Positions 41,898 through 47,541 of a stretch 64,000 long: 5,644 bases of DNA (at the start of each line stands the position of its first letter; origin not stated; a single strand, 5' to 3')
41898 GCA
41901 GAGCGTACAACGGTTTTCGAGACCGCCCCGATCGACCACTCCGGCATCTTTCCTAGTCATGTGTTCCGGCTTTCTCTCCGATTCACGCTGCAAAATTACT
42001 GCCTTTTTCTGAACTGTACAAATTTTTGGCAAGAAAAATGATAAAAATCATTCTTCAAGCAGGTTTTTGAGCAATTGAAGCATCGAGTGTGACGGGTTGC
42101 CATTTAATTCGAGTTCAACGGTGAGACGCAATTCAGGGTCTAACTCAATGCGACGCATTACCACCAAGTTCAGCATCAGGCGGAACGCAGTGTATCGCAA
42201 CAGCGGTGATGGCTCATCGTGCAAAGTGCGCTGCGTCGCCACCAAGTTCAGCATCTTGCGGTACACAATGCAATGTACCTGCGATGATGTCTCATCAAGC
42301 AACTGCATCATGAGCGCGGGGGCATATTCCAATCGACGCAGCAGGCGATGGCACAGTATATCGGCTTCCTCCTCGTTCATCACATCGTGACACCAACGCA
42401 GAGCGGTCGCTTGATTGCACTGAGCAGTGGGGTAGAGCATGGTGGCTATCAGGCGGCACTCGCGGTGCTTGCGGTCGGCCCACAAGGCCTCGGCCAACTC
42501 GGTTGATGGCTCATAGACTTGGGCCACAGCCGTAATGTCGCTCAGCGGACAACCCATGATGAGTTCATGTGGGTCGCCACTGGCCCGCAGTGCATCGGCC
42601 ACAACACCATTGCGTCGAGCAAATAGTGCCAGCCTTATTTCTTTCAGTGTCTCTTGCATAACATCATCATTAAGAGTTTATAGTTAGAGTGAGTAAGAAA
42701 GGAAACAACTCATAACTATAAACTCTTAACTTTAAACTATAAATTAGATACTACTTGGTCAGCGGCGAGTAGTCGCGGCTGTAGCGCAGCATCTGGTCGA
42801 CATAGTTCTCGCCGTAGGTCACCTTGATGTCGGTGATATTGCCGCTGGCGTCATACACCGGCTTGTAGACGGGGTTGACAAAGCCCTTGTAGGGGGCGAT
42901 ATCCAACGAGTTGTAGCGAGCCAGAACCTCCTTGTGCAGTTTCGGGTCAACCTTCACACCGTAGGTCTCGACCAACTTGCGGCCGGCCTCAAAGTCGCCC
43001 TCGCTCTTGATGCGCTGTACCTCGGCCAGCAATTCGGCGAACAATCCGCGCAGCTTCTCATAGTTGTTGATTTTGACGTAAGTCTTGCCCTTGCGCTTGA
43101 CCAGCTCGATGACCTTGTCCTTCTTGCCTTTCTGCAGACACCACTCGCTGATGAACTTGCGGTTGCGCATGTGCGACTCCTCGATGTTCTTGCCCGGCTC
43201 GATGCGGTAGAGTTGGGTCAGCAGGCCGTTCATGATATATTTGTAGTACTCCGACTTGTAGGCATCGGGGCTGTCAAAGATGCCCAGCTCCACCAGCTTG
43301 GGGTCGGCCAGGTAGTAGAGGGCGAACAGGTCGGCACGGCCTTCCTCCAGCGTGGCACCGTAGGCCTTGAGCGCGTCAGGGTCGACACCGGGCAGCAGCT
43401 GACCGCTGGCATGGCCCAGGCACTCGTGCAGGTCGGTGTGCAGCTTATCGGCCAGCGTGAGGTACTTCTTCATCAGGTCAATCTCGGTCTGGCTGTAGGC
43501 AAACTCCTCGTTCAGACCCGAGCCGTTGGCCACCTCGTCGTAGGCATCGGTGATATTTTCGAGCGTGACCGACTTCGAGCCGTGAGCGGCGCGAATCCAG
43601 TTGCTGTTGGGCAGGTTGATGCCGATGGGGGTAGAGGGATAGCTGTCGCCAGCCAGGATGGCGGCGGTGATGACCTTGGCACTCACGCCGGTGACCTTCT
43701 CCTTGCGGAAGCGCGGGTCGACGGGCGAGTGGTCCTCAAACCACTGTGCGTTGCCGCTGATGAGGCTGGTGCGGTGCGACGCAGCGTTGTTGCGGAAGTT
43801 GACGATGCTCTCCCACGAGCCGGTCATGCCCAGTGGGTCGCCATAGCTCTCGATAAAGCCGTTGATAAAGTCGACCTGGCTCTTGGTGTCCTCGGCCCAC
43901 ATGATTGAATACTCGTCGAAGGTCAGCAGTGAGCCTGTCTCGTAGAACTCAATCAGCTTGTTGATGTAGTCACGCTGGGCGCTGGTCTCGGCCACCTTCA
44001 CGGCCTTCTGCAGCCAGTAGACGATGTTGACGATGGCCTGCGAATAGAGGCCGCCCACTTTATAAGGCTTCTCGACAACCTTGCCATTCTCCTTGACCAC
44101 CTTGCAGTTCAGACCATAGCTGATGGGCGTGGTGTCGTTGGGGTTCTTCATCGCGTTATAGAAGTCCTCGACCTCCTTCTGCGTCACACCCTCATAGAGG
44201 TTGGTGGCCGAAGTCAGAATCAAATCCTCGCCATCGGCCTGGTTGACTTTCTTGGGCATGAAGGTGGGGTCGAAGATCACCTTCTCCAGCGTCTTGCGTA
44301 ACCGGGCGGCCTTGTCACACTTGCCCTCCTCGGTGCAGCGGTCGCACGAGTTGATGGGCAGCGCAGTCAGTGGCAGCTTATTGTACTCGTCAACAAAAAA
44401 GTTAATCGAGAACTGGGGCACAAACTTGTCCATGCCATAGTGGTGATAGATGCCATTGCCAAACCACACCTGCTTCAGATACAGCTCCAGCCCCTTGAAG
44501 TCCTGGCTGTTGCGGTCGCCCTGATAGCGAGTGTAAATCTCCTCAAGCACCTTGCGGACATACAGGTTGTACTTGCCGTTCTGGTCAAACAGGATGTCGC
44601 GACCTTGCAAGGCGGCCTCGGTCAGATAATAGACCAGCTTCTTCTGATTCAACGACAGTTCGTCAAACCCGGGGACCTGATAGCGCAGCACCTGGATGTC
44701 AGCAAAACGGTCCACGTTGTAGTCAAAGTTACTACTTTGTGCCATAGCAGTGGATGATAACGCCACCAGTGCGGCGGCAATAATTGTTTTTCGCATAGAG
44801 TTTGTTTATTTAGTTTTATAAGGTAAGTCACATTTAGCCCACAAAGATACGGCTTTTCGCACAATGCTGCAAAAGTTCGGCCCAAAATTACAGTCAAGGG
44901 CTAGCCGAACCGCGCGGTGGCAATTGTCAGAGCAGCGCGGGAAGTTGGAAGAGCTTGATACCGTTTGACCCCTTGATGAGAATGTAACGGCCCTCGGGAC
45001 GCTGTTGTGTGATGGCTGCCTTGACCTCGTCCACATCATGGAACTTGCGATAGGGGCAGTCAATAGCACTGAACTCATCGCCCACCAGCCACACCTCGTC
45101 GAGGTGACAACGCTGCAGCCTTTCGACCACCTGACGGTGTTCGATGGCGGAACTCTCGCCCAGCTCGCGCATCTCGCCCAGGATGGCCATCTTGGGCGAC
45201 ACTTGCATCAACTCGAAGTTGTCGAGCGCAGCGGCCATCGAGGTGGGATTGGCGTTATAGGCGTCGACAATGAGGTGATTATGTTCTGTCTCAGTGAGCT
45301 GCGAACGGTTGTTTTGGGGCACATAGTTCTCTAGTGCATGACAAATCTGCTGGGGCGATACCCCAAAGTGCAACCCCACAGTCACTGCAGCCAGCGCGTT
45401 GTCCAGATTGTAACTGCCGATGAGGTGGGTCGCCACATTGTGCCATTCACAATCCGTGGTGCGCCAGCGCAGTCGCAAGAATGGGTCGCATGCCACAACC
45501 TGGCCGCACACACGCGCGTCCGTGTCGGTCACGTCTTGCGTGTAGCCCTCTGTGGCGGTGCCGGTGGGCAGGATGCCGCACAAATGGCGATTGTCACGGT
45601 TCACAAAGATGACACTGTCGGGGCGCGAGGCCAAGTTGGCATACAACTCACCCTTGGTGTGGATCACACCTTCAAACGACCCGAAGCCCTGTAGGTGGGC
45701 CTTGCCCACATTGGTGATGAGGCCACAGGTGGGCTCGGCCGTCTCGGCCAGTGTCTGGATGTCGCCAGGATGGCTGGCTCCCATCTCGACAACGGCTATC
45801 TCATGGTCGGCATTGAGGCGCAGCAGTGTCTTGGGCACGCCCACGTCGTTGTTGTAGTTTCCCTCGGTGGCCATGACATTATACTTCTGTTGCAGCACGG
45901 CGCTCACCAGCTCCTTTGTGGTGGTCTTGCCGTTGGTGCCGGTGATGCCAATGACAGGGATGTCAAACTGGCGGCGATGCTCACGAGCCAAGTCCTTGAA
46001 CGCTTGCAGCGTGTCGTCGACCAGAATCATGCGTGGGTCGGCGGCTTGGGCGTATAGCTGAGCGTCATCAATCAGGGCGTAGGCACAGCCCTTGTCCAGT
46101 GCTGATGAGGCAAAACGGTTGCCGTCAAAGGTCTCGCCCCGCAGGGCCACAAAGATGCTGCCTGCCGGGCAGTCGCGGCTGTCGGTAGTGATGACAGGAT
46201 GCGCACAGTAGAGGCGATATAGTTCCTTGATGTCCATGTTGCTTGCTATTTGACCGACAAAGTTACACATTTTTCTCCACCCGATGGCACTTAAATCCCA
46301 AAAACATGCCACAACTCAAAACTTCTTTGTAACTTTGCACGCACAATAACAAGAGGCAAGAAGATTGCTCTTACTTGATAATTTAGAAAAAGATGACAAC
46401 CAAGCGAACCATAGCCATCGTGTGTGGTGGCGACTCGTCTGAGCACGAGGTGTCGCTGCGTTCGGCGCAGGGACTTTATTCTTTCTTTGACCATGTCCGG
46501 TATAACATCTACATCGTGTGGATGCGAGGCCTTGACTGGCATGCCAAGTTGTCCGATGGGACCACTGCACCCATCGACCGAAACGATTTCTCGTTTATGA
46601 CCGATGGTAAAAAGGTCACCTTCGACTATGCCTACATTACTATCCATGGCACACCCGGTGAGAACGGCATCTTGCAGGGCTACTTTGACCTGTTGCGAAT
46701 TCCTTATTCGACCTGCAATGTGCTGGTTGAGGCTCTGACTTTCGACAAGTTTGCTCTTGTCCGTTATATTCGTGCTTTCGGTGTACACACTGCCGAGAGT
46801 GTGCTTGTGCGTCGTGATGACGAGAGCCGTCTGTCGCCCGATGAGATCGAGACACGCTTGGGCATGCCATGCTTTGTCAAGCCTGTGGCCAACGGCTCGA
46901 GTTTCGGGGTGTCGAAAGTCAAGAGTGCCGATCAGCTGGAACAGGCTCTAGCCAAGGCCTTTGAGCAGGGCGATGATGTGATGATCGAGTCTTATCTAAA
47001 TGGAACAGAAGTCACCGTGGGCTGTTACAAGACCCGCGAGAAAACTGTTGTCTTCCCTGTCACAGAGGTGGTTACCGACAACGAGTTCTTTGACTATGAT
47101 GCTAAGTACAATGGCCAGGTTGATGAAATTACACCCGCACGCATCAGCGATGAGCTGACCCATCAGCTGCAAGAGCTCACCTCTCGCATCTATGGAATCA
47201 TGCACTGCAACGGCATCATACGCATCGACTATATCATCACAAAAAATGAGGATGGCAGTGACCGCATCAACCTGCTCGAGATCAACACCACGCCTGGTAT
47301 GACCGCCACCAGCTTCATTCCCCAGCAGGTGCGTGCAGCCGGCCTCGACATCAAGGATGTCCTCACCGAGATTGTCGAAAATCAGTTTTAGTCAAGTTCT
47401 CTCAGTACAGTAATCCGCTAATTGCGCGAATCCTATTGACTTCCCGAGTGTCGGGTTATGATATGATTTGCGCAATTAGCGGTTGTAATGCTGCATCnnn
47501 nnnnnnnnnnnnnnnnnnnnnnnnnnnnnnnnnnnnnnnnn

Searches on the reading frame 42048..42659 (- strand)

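Call 61: search_protein_families(library=pfam, proteins=[window:42048-42659:-], max_evalue=0.0001)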
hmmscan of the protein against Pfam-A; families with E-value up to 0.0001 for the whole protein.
window:42048-42659:- (203 aa): 1 family
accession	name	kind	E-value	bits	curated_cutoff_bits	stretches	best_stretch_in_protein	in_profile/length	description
PF08713.17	DNA_alkylation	-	6.2e-05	23.2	21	1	12-112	5-116/213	DNA alkylation repair enzyme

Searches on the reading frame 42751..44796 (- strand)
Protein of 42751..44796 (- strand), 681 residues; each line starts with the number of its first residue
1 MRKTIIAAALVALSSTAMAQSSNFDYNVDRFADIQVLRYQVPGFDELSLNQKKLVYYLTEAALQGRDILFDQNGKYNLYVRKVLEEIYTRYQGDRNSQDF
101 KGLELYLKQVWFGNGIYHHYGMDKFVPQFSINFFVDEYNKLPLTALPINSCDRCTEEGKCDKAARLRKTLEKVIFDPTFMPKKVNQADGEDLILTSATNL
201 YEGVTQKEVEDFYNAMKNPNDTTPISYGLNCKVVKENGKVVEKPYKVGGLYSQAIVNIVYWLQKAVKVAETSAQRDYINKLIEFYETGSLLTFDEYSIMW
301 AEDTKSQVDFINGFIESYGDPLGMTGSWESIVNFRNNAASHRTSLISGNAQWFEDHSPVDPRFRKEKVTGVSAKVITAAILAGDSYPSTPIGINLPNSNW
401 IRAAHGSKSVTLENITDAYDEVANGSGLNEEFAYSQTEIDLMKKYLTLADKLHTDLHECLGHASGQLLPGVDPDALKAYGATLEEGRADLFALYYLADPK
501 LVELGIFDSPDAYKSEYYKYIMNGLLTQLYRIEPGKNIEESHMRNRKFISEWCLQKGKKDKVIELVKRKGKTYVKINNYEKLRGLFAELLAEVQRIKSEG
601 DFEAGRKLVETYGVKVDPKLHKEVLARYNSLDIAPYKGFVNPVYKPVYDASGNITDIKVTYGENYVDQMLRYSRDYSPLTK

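Call 61: search_protein_families(library=pfam, proteins=[window:42751-44796:-], max_evalue=0.0001)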
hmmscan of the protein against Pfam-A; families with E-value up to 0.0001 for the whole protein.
window:42751-44796:- (681 aa): 1 family
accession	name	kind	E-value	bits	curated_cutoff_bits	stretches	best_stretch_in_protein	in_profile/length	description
PF03571.21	Peptidase_M49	-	6.4e-43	147.4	21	2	248-470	98-311/548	Peptidase family M49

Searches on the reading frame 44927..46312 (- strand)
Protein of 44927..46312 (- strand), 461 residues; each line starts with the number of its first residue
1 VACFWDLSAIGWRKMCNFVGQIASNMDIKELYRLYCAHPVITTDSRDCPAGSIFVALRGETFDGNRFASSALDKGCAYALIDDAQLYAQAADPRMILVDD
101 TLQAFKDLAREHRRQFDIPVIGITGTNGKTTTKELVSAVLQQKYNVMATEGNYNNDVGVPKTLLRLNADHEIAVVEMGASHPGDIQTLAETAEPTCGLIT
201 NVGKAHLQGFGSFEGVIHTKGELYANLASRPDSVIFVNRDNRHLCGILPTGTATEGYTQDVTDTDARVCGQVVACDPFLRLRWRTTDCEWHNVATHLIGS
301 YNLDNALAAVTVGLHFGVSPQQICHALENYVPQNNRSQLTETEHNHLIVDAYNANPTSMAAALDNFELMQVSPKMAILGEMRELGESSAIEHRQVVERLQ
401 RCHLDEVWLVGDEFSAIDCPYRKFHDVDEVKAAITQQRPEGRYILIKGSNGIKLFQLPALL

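Call 61: search_protein_families(library=pfam, proteins=[window:44927-46312:-], max_evalue=0.0001)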
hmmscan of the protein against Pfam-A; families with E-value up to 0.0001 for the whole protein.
window:44927-46312:- (461 aa): 3 families
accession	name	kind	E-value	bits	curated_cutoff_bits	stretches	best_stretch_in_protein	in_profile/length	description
PF08245.18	Mur_ligase_M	-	7.2e-37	127.7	24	1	123-312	1-199/200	Mur ligase middle domain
PF02875.26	Mur_ligase_C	-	9.1e-15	56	28.4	1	336-449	2-126/127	Mur ligase, glutamate ligase domain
PF01225.30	Mur_ligase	-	2.9e-08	34.4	21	1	41-112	5-94/95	Mur ligase family, catalytic domain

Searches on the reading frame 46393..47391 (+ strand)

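Call 61: search_protein_families(library=pfam, proteins=[window:46393-47391:+], max_evalue=0.0001)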
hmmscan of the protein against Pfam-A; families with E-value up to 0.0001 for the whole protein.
window:46393-47391:+ (332 aa): 5 families
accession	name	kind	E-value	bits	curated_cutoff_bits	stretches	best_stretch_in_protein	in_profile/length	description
PF07478.18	Dala_Dala_lig_C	-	1.6e-51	175.2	24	1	127-329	3-204/204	D-ala D-ala ligase C-terminus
PF01820.27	Dala_Dala_lig_N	-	7.6e-19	68.9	34.6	1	7-108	2-121/121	D-ala D-ala ligase N-terminus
PF13535.11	ATP-grasp_4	-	1.5e-08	34.9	27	1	157-279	2-134/160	ATP-grasp domain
PF02222.28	ATP-grasp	-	2.8e-08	34.1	27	1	127-282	4-149/179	ATP-grasp domain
PF02655.19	ATP-grasp_3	-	6.2e-07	30.1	23.2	1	118-299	3-155/160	ATP-grasp domain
